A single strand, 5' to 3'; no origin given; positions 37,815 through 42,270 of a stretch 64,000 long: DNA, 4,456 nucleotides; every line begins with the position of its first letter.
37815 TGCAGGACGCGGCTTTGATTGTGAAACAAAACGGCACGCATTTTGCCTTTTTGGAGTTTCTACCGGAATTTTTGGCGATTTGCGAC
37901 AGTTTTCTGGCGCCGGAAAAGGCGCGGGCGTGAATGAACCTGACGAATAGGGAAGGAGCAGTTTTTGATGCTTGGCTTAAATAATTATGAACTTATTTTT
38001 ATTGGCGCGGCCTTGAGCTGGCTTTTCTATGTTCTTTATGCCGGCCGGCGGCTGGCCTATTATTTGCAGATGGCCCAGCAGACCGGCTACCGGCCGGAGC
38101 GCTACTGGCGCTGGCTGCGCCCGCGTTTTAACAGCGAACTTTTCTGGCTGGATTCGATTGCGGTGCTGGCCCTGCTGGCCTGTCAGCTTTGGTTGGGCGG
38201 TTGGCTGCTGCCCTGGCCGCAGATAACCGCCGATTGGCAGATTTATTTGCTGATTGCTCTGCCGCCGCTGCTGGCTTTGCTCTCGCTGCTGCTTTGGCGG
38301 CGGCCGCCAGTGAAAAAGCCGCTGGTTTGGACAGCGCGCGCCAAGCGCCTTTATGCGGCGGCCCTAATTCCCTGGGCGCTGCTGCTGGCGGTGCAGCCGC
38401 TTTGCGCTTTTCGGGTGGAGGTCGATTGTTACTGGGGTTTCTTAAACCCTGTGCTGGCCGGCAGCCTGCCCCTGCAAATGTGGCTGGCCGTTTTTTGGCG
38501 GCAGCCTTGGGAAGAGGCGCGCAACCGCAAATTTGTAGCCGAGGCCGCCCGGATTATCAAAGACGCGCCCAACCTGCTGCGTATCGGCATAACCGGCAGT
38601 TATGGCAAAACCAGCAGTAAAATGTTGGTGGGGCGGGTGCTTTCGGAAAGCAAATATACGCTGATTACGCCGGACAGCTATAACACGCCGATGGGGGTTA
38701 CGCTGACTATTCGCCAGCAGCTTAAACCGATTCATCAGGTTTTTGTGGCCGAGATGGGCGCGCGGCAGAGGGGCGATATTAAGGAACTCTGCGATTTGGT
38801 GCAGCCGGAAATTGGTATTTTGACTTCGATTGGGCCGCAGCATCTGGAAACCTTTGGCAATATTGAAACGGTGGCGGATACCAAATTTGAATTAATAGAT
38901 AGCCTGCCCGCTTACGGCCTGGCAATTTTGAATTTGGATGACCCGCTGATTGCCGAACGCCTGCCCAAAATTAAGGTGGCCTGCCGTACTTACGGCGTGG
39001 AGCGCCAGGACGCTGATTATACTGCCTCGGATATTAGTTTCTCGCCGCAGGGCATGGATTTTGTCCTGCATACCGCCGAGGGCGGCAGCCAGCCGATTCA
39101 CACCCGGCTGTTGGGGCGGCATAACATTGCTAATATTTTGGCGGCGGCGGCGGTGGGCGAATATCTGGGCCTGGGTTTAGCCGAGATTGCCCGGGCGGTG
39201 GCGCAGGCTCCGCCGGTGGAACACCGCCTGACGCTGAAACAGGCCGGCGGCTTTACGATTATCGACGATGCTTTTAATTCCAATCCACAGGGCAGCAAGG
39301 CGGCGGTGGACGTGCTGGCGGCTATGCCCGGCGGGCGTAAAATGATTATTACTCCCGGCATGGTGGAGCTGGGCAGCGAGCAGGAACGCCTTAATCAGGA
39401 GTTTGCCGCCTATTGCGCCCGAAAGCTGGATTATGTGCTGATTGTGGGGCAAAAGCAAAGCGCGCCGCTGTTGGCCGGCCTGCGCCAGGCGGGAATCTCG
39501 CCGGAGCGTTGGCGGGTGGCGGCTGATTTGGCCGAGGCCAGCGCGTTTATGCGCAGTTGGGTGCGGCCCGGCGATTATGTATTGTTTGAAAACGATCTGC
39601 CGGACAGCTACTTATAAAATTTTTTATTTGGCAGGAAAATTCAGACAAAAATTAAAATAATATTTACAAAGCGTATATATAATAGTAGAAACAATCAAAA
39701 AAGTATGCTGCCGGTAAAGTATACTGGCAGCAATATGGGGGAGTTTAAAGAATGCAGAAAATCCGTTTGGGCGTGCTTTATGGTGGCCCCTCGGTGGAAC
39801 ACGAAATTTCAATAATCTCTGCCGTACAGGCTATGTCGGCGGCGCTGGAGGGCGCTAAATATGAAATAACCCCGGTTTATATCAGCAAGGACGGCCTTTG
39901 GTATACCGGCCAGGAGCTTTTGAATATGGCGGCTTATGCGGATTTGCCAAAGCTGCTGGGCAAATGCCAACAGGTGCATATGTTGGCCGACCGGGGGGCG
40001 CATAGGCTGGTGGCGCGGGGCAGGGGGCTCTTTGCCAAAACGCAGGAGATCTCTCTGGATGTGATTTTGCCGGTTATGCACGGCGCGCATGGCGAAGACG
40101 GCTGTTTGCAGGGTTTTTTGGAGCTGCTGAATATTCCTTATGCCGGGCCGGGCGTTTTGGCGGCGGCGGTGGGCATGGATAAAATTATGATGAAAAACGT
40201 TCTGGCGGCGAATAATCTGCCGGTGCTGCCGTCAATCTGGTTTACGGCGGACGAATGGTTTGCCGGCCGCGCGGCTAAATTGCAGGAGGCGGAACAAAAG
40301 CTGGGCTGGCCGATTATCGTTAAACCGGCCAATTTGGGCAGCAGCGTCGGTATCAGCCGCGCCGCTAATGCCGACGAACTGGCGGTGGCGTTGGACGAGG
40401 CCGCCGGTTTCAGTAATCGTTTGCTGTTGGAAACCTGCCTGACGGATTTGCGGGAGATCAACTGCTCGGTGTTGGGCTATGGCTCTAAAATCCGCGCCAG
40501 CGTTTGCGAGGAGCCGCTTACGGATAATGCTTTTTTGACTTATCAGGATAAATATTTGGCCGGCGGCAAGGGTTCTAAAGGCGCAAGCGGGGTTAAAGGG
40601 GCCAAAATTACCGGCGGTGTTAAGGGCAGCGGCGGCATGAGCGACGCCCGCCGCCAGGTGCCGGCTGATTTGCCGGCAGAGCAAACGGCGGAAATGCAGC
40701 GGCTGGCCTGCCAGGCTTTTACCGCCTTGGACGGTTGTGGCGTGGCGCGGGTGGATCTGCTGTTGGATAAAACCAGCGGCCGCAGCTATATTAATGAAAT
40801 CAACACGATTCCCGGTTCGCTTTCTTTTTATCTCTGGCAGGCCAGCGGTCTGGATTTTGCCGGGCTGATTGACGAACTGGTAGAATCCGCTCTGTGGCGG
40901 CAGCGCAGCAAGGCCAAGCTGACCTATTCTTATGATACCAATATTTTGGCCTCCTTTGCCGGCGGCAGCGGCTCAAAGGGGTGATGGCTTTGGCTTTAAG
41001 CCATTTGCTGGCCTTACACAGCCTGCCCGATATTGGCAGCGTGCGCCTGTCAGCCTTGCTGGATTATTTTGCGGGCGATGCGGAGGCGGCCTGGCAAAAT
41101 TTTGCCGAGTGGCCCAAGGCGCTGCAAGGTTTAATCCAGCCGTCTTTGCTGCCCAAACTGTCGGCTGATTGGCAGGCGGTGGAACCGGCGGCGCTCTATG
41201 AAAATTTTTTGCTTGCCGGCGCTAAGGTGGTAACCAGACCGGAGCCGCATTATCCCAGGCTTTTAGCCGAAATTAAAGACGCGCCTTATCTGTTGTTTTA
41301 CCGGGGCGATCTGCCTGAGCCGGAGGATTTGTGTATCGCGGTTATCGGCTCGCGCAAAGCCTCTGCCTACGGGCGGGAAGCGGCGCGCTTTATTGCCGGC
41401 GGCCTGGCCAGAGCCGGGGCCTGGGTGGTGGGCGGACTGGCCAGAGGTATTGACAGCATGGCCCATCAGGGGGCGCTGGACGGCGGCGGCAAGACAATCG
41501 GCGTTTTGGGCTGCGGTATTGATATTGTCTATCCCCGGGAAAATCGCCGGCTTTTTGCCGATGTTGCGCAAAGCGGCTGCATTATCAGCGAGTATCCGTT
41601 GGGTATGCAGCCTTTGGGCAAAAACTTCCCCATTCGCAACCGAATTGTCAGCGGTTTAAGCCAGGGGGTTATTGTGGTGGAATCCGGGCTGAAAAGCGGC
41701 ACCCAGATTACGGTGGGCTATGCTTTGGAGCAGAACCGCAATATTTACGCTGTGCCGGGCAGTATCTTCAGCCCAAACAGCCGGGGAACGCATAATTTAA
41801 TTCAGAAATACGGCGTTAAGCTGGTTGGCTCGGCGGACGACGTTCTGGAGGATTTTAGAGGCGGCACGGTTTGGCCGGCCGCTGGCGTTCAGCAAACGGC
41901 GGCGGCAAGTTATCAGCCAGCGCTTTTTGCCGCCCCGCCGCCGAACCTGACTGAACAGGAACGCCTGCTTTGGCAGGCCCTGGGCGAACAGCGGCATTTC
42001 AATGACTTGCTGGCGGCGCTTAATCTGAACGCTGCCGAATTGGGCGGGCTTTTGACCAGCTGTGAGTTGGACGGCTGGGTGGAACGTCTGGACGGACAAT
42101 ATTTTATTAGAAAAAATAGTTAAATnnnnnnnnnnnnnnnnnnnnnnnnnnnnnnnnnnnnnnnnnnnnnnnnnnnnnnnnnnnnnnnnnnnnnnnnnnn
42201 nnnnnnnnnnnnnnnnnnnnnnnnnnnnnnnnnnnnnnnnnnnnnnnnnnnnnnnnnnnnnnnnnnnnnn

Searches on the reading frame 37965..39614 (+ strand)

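Call 24: search_protein_families(library=pfam, proteins=[window:37965-39614:+], max_evalue=0.00001)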
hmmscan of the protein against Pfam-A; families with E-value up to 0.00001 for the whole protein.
window:37965-39614:+ (550 aa): 2 families
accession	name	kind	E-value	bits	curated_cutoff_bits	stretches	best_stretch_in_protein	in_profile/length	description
PF08245.18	Mur_ligase_M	-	2.7e-44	152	24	1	209-397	1-199/200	Mur ligase middle domain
PF02875.26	Mur_ligase_C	-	2e-14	55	28.4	1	420-541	1-123/127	Mur ligase, glutamate ligase domain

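Call 35: search_protein_families(library=ncbifam, proteins=[window:37965-39614:+], max_evalue=1e-10)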
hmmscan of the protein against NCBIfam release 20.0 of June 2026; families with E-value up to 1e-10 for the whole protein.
window:37965-39614:+ (550 aa): 13 families
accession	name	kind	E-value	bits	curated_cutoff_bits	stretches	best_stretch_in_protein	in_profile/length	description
TIGR01143.1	murF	subfamily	2.3e-71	241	288.6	1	187-541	57-403/418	UDP-N-acetylmuramoyl-tripeptide--D-alanyl-D-alanine ligase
NF008896.0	PRK11929.1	equivalog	1e-62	212.2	1023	1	191-541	591-941/965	bifunctional UDP-N-acetylmuramoyl-L-alanyl-D-glutamate--2,6-diaminopimelate ligase MurE/UDP-N-acetylmuramoyl-tripeptide--D-alanyl-D-alanine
NF008041.0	PRK10773.1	equivalog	8.9e-50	169.7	551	1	207-498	103-395/453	UDP-N-acetylmuramoyl-tripeptide--D-alanyl-D-alanine ligase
NF010693.0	PRK14093.1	equivalog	5.7e-39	134.1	544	1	206-541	110-449/479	UDP-N-acetylmuramoylalanyl-D-glutamyl-2,6-diaminopimelate--D-alanyl-D-alanine ligase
NF008897.0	PRK11930.1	equivalog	1.6e-37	129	804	1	206-497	109-400/822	bifunctional UDP-N-acetylmuramoyl-tripeptide:D-alanyl-D-alanine ligase/alanine racemase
TIGR01082.1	murC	equivalog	1.5e-25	90.2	335.1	1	206-435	102-322/449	UDP-N-acetylmuramate--L-alanine ligase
NF001126.0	PRK00139.1-4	equivalog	1.1e-24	86.9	373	1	282-435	195-347/486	UDP-N-acetylmuramoyl-L-alanyl-D-glutamate--2,6-diaminopimelate ligase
NF053645.1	pMurC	equivalog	3.8e-20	72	560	1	206-348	104-248/492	pseudomurein biosynthesis peptide ligase pMurC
TIGR01087.1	murD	equivalog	2.4e-19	69.8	211.95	1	206-541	106-415/441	UDP-N-acetylmuramoyl-L-alanine--D-glutamate ligase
TIGR01085.1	murE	subfamily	1.7e-18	66.8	257.3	1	282-435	179-337/472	UDP-N-acetylmuramyl-tripeptide synthetase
NF001124.0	PRK00139.1-2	equivalog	9.4e-16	57.6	476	1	279-458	197-378/500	UDP-N-acetylmuramoyl-L-alanyl-D-glutamate--2,6-diaminopimelate ligase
NF001123.0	PRK00139.1-1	equivalog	9e-15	54.3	586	1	206-433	109-353/493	UDP-N-acetylmuramoyl-L-alanyl-D-glutamate--2,6-diaminopimelate ligase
NF053648.1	pMurE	equivalog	3.3e-14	52.5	600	1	199-493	93-390/464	pseudomurein biosynthesis peptide ligase pMurE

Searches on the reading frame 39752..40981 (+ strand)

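Call 24: search_protein_families(library=pfam, proteins=[window:39752-40981:+], max_evalue=0.00001)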
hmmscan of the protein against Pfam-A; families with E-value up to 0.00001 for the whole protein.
window:39752-40981:+ (410 aa): 4 families
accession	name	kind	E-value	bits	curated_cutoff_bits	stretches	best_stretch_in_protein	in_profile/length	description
PF07478.18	Dala_Dala_lig_C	-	3.4e-44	151.2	24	2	151-270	2-118/204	D-ala D-ala ligase C-terminus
PF01820.27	Dala_Dala_lig_N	-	2.3e-28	99.6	34.6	1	5-133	1-121/121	D-ala D-ala ligase N-terminus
PF02786.22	CPSase_L_D2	-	3e-08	33.9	19.8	0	143-242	1-101/211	Carbamoyl-phosphate synthase L chain, ATP binding domain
PF02222.28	ATP-grasp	-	2.6e-06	27.6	27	0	303-350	114-159/179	ATP-grasp domain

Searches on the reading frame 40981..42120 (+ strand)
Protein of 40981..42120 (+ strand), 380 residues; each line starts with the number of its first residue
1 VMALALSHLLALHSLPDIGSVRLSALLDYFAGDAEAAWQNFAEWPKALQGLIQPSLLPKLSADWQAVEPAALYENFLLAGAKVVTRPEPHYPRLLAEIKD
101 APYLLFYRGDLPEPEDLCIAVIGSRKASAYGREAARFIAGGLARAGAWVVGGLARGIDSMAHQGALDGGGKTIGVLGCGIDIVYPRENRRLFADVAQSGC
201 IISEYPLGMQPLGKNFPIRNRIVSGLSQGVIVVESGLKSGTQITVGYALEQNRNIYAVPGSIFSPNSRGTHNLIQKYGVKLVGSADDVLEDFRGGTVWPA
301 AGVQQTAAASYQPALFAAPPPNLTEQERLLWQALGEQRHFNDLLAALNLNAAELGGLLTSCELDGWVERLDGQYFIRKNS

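Call 24: search_protein_families(library=pfam, proteins=[window:40981-42120:+], max_evalue=0.00001)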
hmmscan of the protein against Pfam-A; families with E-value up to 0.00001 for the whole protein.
window:40981-42120:+ (380 aa): 3 families
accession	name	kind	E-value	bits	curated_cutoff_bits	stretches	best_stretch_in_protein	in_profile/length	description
PF02481.21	DNA_processg_A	-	2.7e-74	249.4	29.6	1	80-277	6-206/212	DNA recombination-mediator protein A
PF17782.7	DprA_WH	-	1.5e-08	35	22.9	1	317-373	4-61/61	DprA winged helix domain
PF18306.6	LDcluster4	-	1.1e-06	28.8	26.3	0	118-176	3-62/151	SLOG cluster4 family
